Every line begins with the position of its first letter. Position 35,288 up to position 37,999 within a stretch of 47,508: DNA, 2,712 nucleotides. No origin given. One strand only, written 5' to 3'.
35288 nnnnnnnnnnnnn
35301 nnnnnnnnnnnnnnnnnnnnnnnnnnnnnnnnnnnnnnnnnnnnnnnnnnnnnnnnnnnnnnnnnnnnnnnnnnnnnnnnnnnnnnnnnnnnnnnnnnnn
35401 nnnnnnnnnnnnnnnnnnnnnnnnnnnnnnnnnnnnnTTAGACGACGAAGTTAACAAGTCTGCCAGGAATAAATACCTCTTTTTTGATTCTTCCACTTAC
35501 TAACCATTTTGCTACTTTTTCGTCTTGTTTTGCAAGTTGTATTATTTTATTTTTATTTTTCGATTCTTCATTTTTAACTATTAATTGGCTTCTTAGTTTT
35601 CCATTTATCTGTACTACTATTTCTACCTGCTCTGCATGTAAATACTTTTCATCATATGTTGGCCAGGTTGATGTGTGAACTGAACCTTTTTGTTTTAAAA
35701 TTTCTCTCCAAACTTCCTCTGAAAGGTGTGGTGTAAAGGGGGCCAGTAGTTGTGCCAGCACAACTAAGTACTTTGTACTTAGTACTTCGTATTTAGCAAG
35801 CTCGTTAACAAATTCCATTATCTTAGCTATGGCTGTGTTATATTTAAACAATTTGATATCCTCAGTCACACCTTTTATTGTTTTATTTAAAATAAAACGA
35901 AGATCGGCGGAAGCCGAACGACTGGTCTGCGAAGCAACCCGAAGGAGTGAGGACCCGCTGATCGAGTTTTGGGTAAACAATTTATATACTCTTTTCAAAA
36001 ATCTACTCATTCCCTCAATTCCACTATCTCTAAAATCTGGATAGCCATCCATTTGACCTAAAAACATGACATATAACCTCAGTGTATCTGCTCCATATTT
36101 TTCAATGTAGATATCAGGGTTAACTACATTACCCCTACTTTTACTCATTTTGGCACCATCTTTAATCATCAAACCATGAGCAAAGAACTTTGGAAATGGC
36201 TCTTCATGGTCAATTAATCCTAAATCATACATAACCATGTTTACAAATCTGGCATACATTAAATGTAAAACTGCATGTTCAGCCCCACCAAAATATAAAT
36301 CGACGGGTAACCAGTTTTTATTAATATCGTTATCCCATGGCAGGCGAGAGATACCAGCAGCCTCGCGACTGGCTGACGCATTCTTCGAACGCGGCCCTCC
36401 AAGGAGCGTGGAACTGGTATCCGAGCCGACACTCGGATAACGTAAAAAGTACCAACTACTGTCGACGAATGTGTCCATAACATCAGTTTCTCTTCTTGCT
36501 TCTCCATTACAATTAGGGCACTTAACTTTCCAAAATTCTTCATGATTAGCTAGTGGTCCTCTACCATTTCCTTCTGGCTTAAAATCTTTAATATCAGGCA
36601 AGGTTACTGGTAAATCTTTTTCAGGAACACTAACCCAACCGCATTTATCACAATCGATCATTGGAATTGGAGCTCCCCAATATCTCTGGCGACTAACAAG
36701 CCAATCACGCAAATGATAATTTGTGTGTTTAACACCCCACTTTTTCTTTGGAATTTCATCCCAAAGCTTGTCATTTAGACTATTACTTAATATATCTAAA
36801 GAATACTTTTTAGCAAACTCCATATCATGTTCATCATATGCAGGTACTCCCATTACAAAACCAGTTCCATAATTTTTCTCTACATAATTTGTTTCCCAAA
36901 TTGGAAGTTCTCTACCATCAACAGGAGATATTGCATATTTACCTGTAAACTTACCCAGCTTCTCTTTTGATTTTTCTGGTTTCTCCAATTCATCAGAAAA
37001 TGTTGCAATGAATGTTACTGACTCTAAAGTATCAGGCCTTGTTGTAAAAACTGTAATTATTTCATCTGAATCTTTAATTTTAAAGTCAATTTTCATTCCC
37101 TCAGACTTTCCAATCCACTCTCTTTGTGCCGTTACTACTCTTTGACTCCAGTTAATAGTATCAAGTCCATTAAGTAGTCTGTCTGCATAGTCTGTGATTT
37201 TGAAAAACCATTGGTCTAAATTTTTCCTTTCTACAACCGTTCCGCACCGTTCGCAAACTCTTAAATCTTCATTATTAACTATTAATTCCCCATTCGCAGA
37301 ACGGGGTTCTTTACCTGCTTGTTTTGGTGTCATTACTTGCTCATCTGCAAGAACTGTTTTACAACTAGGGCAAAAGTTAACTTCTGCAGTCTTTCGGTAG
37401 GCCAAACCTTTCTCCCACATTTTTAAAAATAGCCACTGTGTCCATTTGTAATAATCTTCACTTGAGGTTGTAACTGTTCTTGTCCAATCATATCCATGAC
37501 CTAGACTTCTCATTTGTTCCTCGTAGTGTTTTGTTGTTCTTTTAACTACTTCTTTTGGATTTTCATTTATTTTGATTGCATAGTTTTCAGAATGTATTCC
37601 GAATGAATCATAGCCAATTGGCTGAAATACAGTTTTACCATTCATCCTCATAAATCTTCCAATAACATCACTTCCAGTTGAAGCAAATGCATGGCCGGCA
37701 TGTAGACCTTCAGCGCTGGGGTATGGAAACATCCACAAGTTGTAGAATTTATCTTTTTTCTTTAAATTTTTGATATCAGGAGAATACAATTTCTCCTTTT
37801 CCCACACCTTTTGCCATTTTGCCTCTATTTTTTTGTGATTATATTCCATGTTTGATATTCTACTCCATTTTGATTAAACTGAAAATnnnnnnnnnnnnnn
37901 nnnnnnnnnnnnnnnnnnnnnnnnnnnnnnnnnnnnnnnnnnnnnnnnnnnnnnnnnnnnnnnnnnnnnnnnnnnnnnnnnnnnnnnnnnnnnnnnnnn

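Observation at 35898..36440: Two related GC-rich palindromic elements sit in frame inside leuS (Rickettsia-RPE-like behaviour), with a possible third in argS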

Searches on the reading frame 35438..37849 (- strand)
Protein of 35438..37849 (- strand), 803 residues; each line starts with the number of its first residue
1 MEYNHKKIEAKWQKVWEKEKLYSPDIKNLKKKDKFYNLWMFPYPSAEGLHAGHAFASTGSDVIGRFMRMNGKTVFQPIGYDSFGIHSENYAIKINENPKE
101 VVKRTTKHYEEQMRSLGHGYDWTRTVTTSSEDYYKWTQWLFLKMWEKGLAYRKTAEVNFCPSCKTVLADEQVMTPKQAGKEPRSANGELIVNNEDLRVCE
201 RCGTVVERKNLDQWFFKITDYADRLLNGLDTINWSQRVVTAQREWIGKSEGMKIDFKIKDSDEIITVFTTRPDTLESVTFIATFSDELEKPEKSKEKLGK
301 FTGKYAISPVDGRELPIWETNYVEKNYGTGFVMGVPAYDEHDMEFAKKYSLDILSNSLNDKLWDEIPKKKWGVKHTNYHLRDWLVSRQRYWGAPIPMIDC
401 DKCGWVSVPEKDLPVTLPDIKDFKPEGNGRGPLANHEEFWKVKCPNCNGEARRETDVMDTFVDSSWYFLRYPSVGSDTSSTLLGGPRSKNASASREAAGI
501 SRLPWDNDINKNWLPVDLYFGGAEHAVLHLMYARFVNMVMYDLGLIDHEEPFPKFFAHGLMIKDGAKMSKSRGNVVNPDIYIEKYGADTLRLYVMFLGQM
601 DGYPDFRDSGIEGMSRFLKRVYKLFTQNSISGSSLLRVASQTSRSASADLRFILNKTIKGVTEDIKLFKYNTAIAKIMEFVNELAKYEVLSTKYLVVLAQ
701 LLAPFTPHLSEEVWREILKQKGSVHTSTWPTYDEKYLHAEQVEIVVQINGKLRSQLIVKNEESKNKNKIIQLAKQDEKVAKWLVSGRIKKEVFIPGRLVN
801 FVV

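Call 12: find_homologous_proteins(query=window:35438-37849:-, max_evalue=1e-50)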
Query window:35438-37849:- (803 aa): 8000 proteins with E <= 1e-50 among 8000 candidates; the best 120 are listed.
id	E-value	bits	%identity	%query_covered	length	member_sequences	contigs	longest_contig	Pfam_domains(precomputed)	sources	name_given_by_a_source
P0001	0.0e+0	1549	82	100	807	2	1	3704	PF09334.18,PF08264.20,PF13603.13,PF00133.29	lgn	-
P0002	0.0e+0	1472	80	100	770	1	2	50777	PF09334.18,PF08264.20,PF13603.13,PF00133.29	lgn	-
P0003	0.0e+0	1417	76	100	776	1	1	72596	PF09334.18,PF08264.20,PF13603.13,PF00133.29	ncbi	-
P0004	0.0e+0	1399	76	100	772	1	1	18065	PF09334.18,PF08264.20,PF13603.13,PF00133.29,PF13248.12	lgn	-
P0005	0.0e+0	1371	73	100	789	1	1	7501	PF09334.18,PF08264.20,PF13603.13,PF00133.29,PF08271.18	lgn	-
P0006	0.0e+0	1360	73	100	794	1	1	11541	PF09334.18,PF08264.20,PF13603.13,PF00133.29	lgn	-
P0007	0.0e+0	1356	73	100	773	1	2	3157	PF09334.18,PF08264.20,PF13603.13,PF00133.29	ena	-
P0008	0.0e+0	1345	73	100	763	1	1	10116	PF09334.18,PF08264.20,PF13603.13,PF00133.29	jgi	jgi:leucyl-tRNA synthetase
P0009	0.0e+0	1323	70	100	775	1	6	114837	PF09334.18,PF08264.20,PF13603.13,PF00133.29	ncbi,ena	-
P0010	0.0e+0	1320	70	100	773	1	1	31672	PF09334.18,PF08264.20,PF13603.13,PF00133.29,PF08271.18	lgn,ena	-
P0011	0.0e+0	1319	70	100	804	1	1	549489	PF09334.18,PF08264.20,PF13603.13,PF00133.29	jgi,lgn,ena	-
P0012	0.0e+0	1318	72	100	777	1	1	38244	PF09334.18,PF08264.20,PF13603.13,PF00133.29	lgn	-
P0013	0.0e+0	1317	71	100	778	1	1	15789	PF09334.18,PF08264.20,PF13603.13,PF00133.29,PF08271.18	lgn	-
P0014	0.0e+0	1315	71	100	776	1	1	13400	PF09334.18,PF08264.20,PF13603.13,PF00133.29,PF08271.18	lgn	-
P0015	0.0e+0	1315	72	100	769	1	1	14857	PF09334.18,PF08264.20,PF13603.13,PF00133.29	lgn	-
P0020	0.0e+0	1290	69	100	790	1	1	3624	PF09334.18,PF08264.20,PF13603.13,PF00133.29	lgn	-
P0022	0.0e+0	1281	67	100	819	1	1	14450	PF09334.18,PF08264.20,PF13603.13,PF00133.29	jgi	-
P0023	0.0e+0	1279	69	100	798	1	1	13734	PF09334.18,PF08264.20,PF13603.13,PF00133.29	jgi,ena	-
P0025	0.0e+0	1256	67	100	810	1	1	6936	PF09334.18,PF08264.20,PF13603.13,PF00133.29,PF13248.12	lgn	-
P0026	0.0e+0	1250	66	100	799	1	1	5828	PF09334.18,PF08264.20,PF13603.13,PF00133.29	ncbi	-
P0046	0.0e+0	1212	66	100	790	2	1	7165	PF09334.18,PF08264.20,PF13603.13,PF00133.29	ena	-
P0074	0.0e+0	1184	62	100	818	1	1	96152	PF09334.18,PF08264.20,PF13603.13,PF00133.29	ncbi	-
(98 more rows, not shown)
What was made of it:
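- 35438..37849 (-): leuS (bacterial-type leucyl-tRNA synthetase, 803 aa), the host gene of both elements. 120 Woesebacteria/Microgenomates orthologs, most about 758-780 aa (call 12).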

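Call 15: find_encoding_contigs(protein=P0001, flank=10000, max_places=2)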
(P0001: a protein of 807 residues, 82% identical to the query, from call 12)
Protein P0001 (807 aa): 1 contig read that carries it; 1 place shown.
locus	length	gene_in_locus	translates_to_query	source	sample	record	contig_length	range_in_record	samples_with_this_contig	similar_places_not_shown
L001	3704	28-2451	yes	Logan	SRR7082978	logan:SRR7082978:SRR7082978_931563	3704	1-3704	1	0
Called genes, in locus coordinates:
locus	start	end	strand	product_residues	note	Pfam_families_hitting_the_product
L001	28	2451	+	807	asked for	PF00133:tRNA-synt_1, PF09334:tRNA-synt_1g, PF13603:tRNA-synt_1_2, PF00133:tRNA-synt_1, PF09334:tRNA-synt_1g (weak), PF08264:Anticodon_1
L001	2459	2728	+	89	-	-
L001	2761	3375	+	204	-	PF10531:SLBB, PF00633:HHH (faint), PF12836:HHH_3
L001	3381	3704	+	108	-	?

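Call 16: find_encoding_contigs(protein=P0005, flank=10000, max_places=2)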
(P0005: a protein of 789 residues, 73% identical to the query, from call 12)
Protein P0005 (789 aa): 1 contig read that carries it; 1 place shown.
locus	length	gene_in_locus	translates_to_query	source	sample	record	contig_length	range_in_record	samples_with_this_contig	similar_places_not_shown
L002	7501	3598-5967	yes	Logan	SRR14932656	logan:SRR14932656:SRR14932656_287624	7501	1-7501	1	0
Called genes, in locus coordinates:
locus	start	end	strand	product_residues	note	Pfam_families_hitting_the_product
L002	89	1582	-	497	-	-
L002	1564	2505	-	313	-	-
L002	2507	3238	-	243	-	-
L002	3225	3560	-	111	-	-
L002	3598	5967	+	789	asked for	PF00133:tRNA-synt_1, PF09334:tRNA-synt_1g, PF08271:Zn_Ribbon_TF (faint), PF13603:tRNA-synt_1_2, PF00133:tRNA-synt_1, PF09334:tRNA-synt_1g, PF08264:Anticodon_1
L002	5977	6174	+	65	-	-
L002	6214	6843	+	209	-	PF10531:SLBB (weak), PF12836:HHH_3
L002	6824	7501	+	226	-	?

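Call 17: find_encoding_contigs(protein=P0046, flank=10000, max_places=2)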
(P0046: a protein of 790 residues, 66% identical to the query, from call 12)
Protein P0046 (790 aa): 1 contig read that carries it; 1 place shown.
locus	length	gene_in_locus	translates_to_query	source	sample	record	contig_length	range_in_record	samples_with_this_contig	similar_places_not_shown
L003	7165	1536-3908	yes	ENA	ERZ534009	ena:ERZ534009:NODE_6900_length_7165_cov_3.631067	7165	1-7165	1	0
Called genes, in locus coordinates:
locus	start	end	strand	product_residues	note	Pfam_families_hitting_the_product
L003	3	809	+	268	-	?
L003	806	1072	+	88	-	PF02823:ATP-synt_DE_N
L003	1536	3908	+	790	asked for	PF00133:tRNA-synt_1, PF09334:tRNA-synt_1g, PF13603:tRNA-synt_1_2, PF00133:tRNA-synt_1, PF09334:tRNA-synt_1g, PF08264:Anticodon_1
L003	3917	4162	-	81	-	-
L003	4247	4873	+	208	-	PF10531:SLBB, PF00633:HHH (faint), PF12836:HHH_3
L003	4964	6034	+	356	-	PF03772:Competence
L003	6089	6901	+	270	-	PF25281:MBL_MAP1B (weak), PF00753:Lactamase_B (faint)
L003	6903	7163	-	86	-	?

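Call 18: find_encoding_contigs(protein=P0002, flank=10000, max_places=2)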
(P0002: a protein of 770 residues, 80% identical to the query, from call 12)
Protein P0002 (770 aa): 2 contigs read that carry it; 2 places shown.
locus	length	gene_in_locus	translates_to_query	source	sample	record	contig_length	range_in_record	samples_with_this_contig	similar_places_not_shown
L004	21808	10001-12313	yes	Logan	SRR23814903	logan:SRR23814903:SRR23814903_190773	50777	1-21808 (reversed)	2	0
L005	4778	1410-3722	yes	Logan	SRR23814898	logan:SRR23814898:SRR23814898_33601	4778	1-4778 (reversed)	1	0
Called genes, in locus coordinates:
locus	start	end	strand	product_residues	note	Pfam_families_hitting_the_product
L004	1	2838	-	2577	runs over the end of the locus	PF02899:Phage_int_SAM_1, PF07953:Toxin_R_bind_N, PF13385:Laminin_G_3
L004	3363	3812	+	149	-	PF02369:Big_1 (weak)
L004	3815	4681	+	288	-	-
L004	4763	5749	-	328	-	-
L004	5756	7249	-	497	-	-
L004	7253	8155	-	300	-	-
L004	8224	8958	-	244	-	-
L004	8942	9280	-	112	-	-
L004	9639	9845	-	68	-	-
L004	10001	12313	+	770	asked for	PF00133:tRNA-synt_1, PF09334:tRNA-synt_1g, PF13603:tRNA-synt_1_2, PF00133:tRNA-synt_1, PF09334:tRNA-synt_1g (weak), PF08264:Anticodon_1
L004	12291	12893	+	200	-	PF10531:SLBB (weak), PF12836:HHH_3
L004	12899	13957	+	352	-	PF03772:Competence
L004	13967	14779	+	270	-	-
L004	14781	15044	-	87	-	-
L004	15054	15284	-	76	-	-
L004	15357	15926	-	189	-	-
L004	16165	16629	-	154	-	-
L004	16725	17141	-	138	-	-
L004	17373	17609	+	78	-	-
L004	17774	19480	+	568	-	PF03485:Arg_tRNA_synt_N (weak), PF00750:tRNA-synt_1d, PF05746:DALR_1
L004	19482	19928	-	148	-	PF04120:Iron_permease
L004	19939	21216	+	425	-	PF00675:Peptidase_M16, PF05193:Peptidase_M16_C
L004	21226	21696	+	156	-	PF00334:NDK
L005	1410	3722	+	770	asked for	PF00133:tRNA-synt_1, PF09334:tRNA-synt_1g, PF13603:tRNA-synt_1_2, PF00133:tRNA-synt_1, PF09334:tRNA-synt_1g (weak), PF08264:Anticodon_1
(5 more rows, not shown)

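Call 19: find_encoding_contigs(protein=P0011, flank=10000, max_places=1)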
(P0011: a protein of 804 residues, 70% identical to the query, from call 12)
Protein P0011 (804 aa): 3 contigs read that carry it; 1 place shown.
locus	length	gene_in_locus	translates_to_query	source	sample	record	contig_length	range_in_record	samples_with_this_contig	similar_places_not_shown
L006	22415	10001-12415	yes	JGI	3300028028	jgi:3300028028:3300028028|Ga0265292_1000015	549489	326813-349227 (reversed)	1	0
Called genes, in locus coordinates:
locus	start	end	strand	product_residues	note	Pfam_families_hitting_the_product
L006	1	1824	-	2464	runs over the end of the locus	PF02899:Phage_int_SAM_1 (weak), PF14890:Intein_splicing (weak)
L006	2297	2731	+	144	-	PF02369:Big_1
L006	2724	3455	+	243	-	-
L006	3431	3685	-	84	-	PF12441:CopG_antitoxin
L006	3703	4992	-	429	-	PF13173:AAA_14, PF13635:DUF4143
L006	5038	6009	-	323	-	-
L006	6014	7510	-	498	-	-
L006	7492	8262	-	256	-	-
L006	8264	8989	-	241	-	-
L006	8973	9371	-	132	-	-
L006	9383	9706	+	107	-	PF04365:BrnT_toxin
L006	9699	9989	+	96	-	PF12441:CopG_antitoxin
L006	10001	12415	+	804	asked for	PF00133:tRNA-synt_1, PF09334:tRNA-synt_1g, PF13603:tRNA-synt_1_2, PF00133:tRNA-synt_1, PF09334:tRNA-synt_1g (weak), PF08264:Anticodon_1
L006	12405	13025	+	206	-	PF12836:HHH_3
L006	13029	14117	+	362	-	PF03772:Competence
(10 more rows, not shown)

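Call 20: find_encoding_contigs(protein=P0020, flank=10000, max_places=1)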
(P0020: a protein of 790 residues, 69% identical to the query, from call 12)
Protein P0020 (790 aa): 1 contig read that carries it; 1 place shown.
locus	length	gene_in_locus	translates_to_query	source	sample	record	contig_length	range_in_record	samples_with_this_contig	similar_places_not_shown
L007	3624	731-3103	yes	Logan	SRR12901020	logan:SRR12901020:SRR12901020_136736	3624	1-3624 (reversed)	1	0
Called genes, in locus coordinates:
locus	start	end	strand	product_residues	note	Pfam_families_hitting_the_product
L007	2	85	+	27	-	?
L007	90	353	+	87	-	PF02823:ATP-synt_DE_N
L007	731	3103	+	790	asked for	PF00133:tRNA-synt_1, PF09334:tRNA-synt_1g, PF13603:tRNA-synt_1_2, PF00133:tRNA-synt_1, PF09334:tRNA-synt_1g, PF08264:Anticodon_1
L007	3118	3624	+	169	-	?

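Call 21: find_encoding_contigs(protein=P0023, flank=10000, max_places=1)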
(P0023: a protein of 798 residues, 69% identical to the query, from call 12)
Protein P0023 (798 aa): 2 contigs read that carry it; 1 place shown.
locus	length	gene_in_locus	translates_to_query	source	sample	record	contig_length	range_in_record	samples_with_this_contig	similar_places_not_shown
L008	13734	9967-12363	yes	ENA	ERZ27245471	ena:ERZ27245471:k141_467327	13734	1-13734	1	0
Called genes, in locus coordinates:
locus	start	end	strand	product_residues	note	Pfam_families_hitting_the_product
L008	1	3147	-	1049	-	?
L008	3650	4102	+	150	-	PF02369:Big_1 (weak)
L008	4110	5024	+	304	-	-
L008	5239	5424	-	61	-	-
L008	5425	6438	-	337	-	-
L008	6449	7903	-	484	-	-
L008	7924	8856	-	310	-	-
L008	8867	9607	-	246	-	-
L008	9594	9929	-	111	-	-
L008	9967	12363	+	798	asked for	PF00133:tRNA-synt_1, PF09334:tRNA-synt_1g, PF13603:tRNA-synt_1_2, PF00133:tRNA-synt_1, PF09334:tRNA-synt_1g, PF08264:Anticodon_1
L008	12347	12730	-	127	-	-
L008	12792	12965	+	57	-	-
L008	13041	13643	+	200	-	PF10531:SLBB (weak), PF00633:HHH (weak), PF12836:HHH_3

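Call 27: find_related_loci(query=window:35438-37849:-, collection=genome_contigs, flank=10000)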
Query window:35438-37849:- (803 aa) in genome_contigs; peptide patterns used: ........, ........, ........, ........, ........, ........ (x = any residue, [..] = any of these).
139 stretches matched a pattern; 118 encode a relative of the query (tblastn E <= 1e-3); the best 80 are kept; 80 distinct loci.
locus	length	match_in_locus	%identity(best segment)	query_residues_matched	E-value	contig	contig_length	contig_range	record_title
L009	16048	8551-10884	65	3-803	0e+0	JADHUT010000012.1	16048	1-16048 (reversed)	MAG: Candidatus Microgenomates bacterium isolate BS150m-G53 BS-150m-C3187, whole genome shotgun sequence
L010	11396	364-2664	65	1-803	0e+0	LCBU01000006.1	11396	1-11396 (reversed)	MAG: Candidatus Woesebacteria bacterium GW2011_GWA1_41_7 UU74_C0006, whole genome shotgun sequence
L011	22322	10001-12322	65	2-803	0e+0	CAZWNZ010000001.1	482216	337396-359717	MAG TPA_asm: uncultured Gammaproteobacteria bacterium isolate SRP192927_co3_839 genome assembly, contig: NODE_2_length_4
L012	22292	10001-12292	65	1-803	0e+0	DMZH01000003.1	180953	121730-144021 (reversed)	MAG TPA_asm: Candidatus Woesebacteria bacterium isolate UBA8517 contig_8038, whole genome shotgun sequence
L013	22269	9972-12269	66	3-803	0e+0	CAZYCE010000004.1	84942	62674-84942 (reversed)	MAG TPA_asm: uncultured Gammaproteobacteria bacterium isolate binchicken_co220_61 genome assembly, contig: NODE_109_leng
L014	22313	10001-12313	65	2-803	0e+0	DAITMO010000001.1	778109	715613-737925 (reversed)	MAG TPA_asm: Patescibacteria group bacterium isolate CTOTU7669 NODE_3_length_778109_cov_12.319549, whole genome shotgun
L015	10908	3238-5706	61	1-803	0e+0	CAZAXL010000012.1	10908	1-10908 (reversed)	MAG TPA_asm: uncultured Gammaproteobacteria bacterium isolate SRP062349_co2_103 genome assembly, contig: NODE_3279_lengt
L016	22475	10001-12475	60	1-803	0e+0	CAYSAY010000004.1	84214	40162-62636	MAG TPA_asm: uncultured Gammaproteobacteria bacterium isolate ERP113451_co1_283 genome assembly, contig: NODE_164_length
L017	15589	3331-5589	63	2-803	0e+0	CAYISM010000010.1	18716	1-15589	MAG TPA_asm: uncultured Gammaproteobacteria bacterium isolate ERP119705_co3_788 genome assembly, contig: NODE_3425_lengt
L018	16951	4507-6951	58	3-794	0e+0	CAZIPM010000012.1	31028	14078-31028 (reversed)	MAG TPA_asm: uncultured Gammaproteobacteria bacterium isolate SRP050083_co2_604 genome assembly, contig: NODE_893_length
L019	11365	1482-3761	64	2-803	0e+0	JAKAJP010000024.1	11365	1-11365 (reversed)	MAG: bacterium isolate WY4.bin110 NODE_7221_length_11365_cov_1.772023, whole genome shotgun sequence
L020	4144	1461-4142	47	3-802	0e+0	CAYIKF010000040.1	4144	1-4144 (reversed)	MAG TPA_asm: uncultured Gammaproteobacteria bacterium isolate ERP119705_co21_379 genome assembly, contig: NODE_31216_len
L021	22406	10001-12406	44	3-803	0e+0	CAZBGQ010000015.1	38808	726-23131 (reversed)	MAG TPA_asm: uncultured Candidatus Peribacteria bacterium isolate binchicken_co28_63 genome assembly, contig: NODE_755_l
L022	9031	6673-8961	64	2-803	0e+0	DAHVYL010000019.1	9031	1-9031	MAG TPA_asm: Candidatus Woesebacteria bacterium isolate clean783 NODE_19_length_9031_cov_3.508488, whole genome shotgun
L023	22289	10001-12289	45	2-803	0e+0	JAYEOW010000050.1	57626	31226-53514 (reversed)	MAG: Candidatus Margulisiibacteriota bacterium isolate MAG019 MAG019_50, whole genome shotgun sequence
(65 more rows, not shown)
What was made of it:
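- On Rickettsia palindromic elements (RPE): The host is Woesebacteria/Microgenomates-like (calls 12, 27).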

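Call 36: find_encoding_contigs(protein=P0012, flank=10000, max_places=1)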
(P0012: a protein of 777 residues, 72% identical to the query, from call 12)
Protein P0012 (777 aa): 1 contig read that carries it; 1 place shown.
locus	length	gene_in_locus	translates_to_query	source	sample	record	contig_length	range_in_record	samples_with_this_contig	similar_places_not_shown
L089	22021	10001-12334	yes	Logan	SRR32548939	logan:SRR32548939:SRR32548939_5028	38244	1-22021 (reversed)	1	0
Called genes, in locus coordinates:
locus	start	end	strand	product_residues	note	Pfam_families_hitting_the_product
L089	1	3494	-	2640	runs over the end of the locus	PF02899:Phage_int_SAM_1, PF13385:Laminin_G_3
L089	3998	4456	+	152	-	PF02369:Big_1 (weak)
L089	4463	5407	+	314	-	-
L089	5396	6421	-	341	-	-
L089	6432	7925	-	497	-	-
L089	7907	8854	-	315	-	-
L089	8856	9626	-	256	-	-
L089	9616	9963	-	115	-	-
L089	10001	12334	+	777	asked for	PF00133:tRNA-synt_1, PF09334:tRNA-synt_1g, PF13603:tRNA-synt_1_2 (weak), PF00133:tRNA-synt_1 (weak), PF13603:tRNA-synt_1_2, PF00133:tRNA-synt_1, PF09334:tRNA-synt_1g, PF08264:Anticodon_1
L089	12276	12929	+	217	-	PF10531:SLBB (faint), PF12836:HHH_3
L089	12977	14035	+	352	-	PF03772:Competence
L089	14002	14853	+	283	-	PF00753:Lactamase_B (weak)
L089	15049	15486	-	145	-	-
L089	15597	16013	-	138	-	-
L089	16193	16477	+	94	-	-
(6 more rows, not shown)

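Call 37: find_encoding_contigs(protein=P0022, flank=10000, max_places=1)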
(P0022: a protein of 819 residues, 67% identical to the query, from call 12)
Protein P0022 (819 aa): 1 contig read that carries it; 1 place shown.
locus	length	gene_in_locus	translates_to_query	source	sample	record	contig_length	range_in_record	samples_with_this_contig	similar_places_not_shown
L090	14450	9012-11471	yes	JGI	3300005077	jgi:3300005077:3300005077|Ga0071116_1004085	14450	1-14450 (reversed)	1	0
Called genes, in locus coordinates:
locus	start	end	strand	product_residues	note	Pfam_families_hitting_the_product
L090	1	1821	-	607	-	?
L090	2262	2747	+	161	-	PF02369:Big_1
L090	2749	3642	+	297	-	-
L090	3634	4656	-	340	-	-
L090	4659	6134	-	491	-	-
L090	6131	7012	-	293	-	-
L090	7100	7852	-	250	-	-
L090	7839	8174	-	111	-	-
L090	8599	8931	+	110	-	PF12441:CopG_antitoxin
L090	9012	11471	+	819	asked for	PF00133:tRNA-synt_1, PF09334:tRNA-synt_1g, PF13603:tRNA-synt_1_2, PF00133:tRNA-synt_1, PF09334:tRNA-synt_1g, PF08264:Anticodon_1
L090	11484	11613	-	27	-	-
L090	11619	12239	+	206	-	PF10531:SLBB, PF12836:HHH_3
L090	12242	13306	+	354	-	PF03772:Competence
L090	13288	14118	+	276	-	PF00753:Lactamase_B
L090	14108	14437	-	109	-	-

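Call 38: find_encoding_contigs(protein=P0025, flank=10000, max_places=1)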
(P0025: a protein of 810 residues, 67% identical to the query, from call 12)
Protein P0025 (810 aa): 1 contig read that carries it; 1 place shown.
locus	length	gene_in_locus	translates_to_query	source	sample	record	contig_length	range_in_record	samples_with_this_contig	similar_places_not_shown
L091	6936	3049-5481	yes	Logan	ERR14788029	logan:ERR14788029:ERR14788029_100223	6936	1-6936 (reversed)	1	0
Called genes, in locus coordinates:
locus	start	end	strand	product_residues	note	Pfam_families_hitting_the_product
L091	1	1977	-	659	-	?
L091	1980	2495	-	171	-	PF02899:Phage_int_SAM_1 (weak), PF13102:Phage_int_SAM_5 (faint), PF13495:Phage_int_SAM_4 (faint)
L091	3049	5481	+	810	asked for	PF00133:tRNA-synt_1, PF09334:tRNA-synt_1g, PF13248:Zn_ribbon_3 (faint), PF13603:tRNA-synt_1_2, PF00133:tRNA-synt_1, PF09334:tRNA-synt_1g, PF08264:Anticodon_1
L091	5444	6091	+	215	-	PF10531:SLBB, PF12836:HHH_3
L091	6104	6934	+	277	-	?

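Call 48: search_protein_families(library=pfam, proteins=[window:35438-37849:-], max_evalue=1)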
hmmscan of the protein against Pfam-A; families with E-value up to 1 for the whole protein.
window:35438-37849:- (803 aa): 12 families
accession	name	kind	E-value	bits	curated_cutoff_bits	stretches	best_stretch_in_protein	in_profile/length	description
PF00133.28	tRNA-synt_1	-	1.9e-45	155.8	22.7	3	11-239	1-217/414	tRNA synthetases class I (I, L, M and V)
PF13603.12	tRNA-synt_1_2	-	4.2e-37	127.9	25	2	286-353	69-136/185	Leucyl-tRNA synthetase, editing domain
PF09334.17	tRNA-synt_1g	-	1.7e-32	113.1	20.1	2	42-248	8-220/391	tRNA synthetases class I (M)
PF08264.19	Anticodon_1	-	1.6e-22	80.5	25.1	1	654-764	8-144/148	Anticodon-binding domain of tRNA ligase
PF08271.17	Zn_Ribbon_TF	-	8.2e-05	22.5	29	1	193-212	17-35/43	TFIIB zinc-binding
PF01406.26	tRNA-synt_1e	-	0.00079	19.3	27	1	549-595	234-281/301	tRNA synthetases class I (C) catalytic domain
PF17032.10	Zn_ribbon_15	-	0.0058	17.8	28.9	1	128-209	12-65/73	zinc-ribbon family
PF13248.11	Zn_ribbon_3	-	0.091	12.7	27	0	160-171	5-16/26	zinc-ribbon domain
PF24292.1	DUF7479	-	0.096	13.2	27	0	154-174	27-47/60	Domain of unknown function (DUF7479)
PF14446.12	Prok-RING_1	-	0.11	12.8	29.1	0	191-208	15-32/54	Prokaryotic RING finger family 1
PF20719.2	Med16_C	-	0.46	11.2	21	1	138-209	22-93/123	Mediator complex subunit 16, C-terminal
PF21276.3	ZNF512_C2HC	-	0.46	10.6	27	0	441-448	13-20/38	Zinc finger protein 512, C2HC zinc finger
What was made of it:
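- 35438..37849 (-): Pfam tRNA-synt_1, tRNA-synt_1_2 and Anticodon_1 (call 48).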
